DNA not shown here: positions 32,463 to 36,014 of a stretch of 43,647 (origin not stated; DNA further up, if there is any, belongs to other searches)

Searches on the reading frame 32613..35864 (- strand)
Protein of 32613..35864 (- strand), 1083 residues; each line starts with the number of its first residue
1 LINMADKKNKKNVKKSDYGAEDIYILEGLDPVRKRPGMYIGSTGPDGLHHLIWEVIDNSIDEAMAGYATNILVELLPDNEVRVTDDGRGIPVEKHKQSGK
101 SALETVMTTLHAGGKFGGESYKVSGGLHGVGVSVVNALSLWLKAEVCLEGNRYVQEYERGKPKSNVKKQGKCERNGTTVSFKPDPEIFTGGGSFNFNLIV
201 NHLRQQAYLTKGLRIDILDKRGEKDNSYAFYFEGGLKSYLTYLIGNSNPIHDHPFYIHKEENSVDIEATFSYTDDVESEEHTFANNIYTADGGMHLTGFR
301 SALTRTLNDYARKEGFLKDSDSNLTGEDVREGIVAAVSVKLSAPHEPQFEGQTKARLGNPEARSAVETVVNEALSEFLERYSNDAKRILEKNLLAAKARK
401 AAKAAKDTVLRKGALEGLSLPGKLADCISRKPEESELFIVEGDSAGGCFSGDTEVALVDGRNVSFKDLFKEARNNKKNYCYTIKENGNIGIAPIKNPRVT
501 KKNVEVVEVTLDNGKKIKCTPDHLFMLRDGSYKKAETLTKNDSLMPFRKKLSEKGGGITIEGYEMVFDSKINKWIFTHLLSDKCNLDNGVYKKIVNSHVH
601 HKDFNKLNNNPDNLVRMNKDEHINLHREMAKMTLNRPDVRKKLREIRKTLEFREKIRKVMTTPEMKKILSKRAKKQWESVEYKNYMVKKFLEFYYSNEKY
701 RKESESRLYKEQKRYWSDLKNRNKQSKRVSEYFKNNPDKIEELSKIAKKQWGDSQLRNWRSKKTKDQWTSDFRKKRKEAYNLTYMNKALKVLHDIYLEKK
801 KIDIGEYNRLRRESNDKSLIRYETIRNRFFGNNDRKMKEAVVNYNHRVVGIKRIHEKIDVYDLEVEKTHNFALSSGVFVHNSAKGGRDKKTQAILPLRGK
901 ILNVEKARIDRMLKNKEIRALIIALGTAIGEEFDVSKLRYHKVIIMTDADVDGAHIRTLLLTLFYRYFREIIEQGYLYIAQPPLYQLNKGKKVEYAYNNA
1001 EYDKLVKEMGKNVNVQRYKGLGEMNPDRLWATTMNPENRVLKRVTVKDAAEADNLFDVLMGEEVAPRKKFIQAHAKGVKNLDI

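Call 7: search_protein_families(library=pfam, proteins=[window:32613-35864:-])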
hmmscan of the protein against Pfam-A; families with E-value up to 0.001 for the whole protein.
window:32613-35864:- (1083 aa): 5 families
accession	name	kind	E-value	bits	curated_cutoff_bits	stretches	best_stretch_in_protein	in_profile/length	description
PF00204.31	DNA_gyraseB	-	3.6e-53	180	27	1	235-407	1-172/173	DNA gyrase B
PF00986.26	DNA_gyraseB_C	-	2.5e-29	101.7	29.8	1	1011-1072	2-63/63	DNA gyrase B subunit, carboxyl terminus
PF14890.11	Intein_splicing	-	2.3e-22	79.9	35.8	1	457-881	3-155/155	Intein splicing domain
PF02518.31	HATPase_c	-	4.6e-15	56.5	26.4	1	45-184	3-108/111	Histidine kinase-, DNA gyrase B-, and HSP90-like ATPase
PF01751.28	Toprim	-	6.1e-14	52.4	23.1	1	882-981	13-95/96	Toprim domain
